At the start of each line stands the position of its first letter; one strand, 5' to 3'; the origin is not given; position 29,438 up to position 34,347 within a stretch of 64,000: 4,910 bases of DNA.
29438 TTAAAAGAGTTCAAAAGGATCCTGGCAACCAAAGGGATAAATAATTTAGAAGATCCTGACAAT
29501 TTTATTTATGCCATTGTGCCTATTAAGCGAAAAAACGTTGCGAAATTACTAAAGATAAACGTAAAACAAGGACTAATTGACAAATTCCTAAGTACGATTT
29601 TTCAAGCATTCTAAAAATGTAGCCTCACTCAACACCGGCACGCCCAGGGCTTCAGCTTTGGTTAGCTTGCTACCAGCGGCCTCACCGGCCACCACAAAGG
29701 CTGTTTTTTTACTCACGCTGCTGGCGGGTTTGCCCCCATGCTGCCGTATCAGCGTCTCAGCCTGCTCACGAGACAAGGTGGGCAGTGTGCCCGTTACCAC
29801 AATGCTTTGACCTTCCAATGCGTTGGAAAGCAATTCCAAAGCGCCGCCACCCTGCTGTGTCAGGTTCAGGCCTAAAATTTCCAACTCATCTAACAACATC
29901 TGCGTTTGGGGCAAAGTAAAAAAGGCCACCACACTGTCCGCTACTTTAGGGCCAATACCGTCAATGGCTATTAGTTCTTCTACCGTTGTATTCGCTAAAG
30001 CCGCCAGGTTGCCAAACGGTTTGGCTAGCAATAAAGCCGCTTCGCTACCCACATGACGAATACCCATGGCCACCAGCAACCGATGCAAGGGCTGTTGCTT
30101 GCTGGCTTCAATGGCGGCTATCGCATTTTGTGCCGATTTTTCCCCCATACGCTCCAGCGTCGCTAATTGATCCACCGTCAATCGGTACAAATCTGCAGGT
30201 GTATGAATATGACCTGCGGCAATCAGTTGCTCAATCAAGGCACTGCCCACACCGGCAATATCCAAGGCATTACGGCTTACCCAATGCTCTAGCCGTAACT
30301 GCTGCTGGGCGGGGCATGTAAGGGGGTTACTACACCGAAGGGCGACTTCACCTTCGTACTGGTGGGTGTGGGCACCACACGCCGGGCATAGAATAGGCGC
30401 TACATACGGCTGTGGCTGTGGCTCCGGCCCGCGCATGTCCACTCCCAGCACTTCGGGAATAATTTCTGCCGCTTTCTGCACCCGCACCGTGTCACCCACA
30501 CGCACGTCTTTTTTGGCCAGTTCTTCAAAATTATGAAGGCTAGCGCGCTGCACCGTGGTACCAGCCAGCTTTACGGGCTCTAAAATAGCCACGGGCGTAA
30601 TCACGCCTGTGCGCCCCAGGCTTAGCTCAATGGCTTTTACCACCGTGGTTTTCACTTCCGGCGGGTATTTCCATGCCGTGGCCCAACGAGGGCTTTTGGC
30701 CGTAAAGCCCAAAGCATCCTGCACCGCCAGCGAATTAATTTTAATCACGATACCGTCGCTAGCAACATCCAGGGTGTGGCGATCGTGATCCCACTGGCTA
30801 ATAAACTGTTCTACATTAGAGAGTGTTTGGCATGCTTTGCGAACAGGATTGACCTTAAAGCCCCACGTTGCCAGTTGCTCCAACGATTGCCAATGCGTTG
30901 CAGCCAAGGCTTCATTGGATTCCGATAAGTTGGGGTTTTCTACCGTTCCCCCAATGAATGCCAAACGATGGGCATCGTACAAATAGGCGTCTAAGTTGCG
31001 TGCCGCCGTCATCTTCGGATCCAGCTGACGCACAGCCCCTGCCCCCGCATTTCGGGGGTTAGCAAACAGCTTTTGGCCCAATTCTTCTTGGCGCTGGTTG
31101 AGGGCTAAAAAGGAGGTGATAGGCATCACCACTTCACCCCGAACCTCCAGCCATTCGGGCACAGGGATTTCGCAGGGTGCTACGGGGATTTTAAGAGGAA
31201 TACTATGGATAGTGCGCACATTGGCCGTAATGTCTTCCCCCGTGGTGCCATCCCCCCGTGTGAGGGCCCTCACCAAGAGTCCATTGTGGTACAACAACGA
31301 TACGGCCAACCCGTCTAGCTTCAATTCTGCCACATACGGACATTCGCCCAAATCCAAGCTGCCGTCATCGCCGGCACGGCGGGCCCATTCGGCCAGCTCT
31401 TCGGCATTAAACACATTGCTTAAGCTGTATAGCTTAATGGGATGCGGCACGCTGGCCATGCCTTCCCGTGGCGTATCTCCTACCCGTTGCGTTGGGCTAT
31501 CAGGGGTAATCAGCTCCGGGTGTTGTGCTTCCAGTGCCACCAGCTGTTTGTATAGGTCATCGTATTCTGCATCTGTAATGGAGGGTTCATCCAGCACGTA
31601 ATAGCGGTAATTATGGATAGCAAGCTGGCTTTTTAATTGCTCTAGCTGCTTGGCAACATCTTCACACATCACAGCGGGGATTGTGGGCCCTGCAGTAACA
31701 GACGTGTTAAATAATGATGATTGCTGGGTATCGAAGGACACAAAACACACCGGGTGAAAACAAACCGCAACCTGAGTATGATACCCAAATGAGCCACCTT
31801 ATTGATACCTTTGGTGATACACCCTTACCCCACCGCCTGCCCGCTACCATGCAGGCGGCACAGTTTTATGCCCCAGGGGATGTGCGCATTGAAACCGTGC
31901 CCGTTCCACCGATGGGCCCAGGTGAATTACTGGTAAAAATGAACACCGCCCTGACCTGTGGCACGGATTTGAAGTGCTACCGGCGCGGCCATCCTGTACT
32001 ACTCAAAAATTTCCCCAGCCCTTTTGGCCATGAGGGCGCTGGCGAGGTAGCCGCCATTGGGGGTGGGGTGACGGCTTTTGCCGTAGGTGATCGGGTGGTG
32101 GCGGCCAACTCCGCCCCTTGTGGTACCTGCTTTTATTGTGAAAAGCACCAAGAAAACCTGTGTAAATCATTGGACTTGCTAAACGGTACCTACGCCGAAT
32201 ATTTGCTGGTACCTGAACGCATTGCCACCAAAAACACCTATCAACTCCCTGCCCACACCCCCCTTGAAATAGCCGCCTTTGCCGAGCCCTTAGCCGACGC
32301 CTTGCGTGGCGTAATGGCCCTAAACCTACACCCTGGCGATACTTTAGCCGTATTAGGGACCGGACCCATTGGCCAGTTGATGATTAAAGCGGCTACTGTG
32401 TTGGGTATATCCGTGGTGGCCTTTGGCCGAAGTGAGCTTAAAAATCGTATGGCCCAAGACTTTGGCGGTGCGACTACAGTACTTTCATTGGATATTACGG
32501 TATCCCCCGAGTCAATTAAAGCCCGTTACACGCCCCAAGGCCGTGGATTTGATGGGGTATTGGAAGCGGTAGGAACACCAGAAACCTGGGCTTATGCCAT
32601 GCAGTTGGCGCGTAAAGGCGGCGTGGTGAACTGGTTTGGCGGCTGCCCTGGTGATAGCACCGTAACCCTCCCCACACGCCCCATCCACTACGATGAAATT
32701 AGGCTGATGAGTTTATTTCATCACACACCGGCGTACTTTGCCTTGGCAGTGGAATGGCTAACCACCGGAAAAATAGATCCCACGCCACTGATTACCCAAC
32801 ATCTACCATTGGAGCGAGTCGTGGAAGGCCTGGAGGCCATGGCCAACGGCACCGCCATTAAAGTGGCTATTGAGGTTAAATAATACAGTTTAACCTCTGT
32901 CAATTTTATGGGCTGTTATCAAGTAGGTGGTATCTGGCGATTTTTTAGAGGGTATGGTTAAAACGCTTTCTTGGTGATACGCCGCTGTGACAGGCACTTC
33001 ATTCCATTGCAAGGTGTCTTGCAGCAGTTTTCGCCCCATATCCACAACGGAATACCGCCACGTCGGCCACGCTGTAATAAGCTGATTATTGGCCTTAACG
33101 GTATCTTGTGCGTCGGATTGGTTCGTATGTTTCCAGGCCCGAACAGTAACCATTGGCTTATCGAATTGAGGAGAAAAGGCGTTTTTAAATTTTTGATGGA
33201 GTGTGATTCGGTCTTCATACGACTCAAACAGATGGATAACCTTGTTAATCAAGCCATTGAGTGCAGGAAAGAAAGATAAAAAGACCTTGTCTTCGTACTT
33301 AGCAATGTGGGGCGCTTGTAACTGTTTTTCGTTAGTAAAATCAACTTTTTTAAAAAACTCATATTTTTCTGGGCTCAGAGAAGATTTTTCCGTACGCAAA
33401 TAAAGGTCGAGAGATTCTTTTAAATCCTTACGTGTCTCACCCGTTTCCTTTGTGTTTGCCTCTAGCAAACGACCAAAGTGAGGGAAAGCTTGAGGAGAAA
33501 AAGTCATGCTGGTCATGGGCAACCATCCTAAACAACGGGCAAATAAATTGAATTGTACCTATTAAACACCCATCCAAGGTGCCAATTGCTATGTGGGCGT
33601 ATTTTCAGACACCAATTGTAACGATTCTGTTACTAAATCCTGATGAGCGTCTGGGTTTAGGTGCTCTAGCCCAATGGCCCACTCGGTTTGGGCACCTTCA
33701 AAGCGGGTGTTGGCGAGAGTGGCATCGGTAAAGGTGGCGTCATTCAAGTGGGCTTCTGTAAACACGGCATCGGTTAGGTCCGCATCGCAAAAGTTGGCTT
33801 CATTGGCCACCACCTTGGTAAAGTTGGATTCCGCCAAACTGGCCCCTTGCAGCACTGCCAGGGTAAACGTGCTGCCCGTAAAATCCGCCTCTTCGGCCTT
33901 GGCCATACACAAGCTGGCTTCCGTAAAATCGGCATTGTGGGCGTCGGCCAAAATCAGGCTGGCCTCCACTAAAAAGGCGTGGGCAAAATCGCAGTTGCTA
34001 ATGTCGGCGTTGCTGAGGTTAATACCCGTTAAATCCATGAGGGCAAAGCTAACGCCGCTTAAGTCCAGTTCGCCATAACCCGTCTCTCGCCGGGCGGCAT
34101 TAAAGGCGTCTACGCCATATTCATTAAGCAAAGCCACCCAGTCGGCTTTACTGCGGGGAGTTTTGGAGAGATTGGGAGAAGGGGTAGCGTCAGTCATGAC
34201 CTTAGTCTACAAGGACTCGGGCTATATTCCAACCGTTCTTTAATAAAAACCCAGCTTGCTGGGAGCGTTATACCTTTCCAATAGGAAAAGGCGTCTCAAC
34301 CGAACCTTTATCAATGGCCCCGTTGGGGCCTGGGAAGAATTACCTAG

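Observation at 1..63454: Recurrent N-terminal 'x-F-G' motif in unrelated hypothetical proteins: possible export or targeting signal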

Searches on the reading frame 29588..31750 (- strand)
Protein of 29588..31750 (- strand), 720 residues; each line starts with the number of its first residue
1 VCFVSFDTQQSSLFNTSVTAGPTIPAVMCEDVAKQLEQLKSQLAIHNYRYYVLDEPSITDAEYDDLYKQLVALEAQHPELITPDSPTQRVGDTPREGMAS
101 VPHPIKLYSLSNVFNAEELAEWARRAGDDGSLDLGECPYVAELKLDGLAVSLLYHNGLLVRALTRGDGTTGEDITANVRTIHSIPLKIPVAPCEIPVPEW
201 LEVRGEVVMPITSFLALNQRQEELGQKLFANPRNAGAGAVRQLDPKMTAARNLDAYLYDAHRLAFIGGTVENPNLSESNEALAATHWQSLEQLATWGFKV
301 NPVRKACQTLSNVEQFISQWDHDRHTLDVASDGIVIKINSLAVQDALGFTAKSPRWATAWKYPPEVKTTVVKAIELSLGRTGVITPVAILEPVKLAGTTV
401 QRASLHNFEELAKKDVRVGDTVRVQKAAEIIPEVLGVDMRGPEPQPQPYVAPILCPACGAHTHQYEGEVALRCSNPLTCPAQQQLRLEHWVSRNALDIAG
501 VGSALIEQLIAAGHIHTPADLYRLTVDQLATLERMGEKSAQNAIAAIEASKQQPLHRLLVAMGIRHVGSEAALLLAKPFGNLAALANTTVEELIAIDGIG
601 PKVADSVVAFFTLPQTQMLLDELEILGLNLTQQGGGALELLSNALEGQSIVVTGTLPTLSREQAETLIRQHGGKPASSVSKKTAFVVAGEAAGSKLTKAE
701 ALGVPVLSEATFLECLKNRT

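Call 14: find_related_loci(query=window:29588-31750:-, collection=genome_contigs, flank=10000)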
Query window:29588-31750:- (720 aa) in genome_contigs; peptide patterns used: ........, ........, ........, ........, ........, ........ (x = any residue, [..] = any of these).
600 stretches matched a pattern (row limit reached: there are more); 586 encode a relative of the query (tblastn E <= 1e-3); the best 80 are kept; 80 distinct loci.
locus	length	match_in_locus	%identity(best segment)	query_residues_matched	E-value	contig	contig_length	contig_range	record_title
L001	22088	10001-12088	55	24-716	0e+0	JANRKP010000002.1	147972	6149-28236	MAG: Candidatus Melainabacteria bacterium isolate bins.493 k141_968389, whole genome shotgun sequence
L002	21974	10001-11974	48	31-713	0e+0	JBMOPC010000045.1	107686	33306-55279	MAG: Bacillota bacterium isolate Betzabe_MAG118 MAG118_45, whole genome shotgun sequence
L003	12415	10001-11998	47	32-719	0e+0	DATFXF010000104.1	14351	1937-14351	MAG TPA_asm: Candidatus Acidiferrales bacterium isolate SMAG_U9510 k141_9633771, whole genome shotgun sequence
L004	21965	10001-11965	46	36-712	0e+0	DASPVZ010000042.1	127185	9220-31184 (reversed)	MAG TPA_asm: Candidatus Cybelea sp. isolate SMAG_U12342 k141_797374, whole genome shotgun sequence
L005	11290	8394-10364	47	31-710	0e+0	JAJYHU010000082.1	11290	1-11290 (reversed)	MAG: Acidobacteria bacterium isolate DBS1-3.bin89 NODE_11804_length_11290_cov_1.15399, whole genome shotgun sequence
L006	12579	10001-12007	48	31-716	0e+0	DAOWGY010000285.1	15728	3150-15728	MAG TPA_asm: Gammaproteobacteria bacterium isolate CSMAG_2003 CSMAG_2003_k141_6307318_length_15728_cov_11.0000, whole ge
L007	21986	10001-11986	46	34-717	0e+0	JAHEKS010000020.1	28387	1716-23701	MAG: Acidobacteria bacterium isolate Ww59 NODE_2791_length_28387_cov_3.153541, whole genome shotgun sequence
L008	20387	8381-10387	47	21-716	0e+0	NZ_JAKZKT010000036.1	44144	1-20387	Bacillus litorisediminis strain FJAT-47801 Scaffold36, whole genome shotgun sequence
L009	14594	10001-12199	46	2-718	0e+0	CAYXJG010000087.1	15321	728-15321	MAG TPA_asm: uncultured bacterium isolate SRP141376_co3_392 genome assembly, contig: NODE_10583_length_15321_cov_9.25252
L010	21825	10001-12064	44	10-716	0e+0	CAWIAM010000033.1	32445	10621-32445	MAG: uncultured Acidobacteriota bacterium isolate MFD01248.bin.2.68 genome assembly, contig: contig_40299, whole genome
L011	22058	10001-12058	45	9-712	0e+0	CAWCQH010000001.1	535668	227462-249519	MAG: uncultured Acidobacteriota bacterium isolate MFD04540.bin.2.56 genome assembly, contig: contig_10523, whole genome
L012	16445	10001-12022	44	24-717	0e+0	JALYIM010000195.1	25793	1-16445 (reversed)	MAG: Acidobacteriota bacterium isolate HIE bin25 SD1475-77_k127_770228, whole genome shotgun sequence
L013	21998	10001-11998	45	32-719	0e+0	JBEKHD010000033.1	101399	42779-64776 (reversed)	MAG: Candidatus Acidiferrales bacterium isolate SPRUCE 269 SPRUCE_269_33, whole genome shotgun sequence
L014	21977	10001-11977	45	32-712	0e+0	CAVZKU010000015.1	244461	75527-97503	MAG: Candidatus Acidoferrales bacterium isolate MFD05377.bin.2.47 genome assembly, contig: contig_45002, whole genome sh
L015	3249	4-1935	46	43-717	0e+0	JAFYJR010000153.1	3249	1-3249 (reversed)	MAG: Clostridia bacterium isolate RGIG7152 Water_buffalos_Abomasum-5__c1078695, whole genome shotgun sequence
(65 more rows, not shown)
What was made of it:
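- Tried and rejected: With LigA it gave one Melainabacteria locus (L001) and 79 unrelated loci, which I used as controls (call 14).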

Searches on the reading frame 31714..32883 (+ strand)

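Call 20: search_protein_families(library=pfam, proteins=[window:31714-32883:+], max_evalue=0.001)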
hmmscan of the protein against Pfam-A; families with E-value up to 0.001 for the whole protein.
window:31714-32883:+ (389 aa): 3 families
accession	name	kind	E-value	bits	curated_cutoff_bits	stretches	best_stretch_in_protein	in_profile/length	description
PF08240.17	ADH_N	-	3.2e-25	88.8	23.5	1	68-173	1-101/104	Alcohol dehydrogenase GroES-like domain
PF00107.32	ADH_zinc_N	-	2.2e-17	63.6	31.8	1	218-350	1-128/129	Zinc-binding dehydrogenase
PF13602.12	ADH_zinc_N_2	-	1.2e-05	26.7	27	1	274-381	19-128/134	Zinc-binding dehydrogenase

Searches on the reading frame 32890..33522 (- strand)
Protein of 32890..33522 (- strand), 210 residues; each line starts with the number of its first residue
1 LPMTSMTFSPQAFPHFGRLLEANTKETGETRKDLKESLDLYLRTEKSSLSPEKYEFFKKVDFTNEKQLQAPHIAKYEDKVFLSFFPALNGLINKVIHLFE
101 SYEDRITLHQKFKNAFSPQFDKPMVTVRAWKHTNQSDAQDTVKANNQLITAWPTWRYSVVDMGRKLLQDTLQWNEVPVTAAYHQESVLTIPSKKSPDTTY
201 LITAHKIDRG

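Call 6: search_protein_families(library=pfam, proteins=[window:32890-33522:-], max_evalue=0.01)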
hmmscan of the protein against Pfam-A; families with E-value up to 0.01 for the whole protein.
window:32890-33522:- (210 aa): 0 families

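Call 93: search_protein_families(library=ncbifam, proteins=[window:32890-33522:-], max_evalue=0.01)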
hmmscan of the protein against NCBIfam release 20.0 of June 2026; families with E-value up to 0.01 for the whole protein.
window:32890-33522:- (210 aa): 0 families

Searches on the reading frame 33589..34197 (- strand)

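Call 20: search_protein_families(library=pfam, proteins=[window:33589-34197:-], max_evalue=0.001)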
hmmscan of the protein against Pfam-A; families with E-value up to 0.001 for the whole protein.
window:33589-34197:- (202 aa): 4 families
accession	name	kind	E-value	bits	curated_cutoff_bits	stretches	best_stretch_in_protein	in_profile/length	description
PF00805.28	Pentapeptide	-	1.5e-19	69.6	20.2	3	60-96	2-38/40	Pentapeptide repeats (8 copies)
PF13599.13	Pentapeptide_4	-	6.8e-13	48.9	38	2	118-171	10-63/78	Pentapeptide repeat region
PF13576.12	Pentapeptide_3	-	2.8e-09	37.5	27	0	126-149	23-47/48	Pentapeptide repeats (9 copies)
PF25296.1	Decapeptide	-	0.00016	21.9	45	0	121-165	27-71/74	Decapeptide repeat region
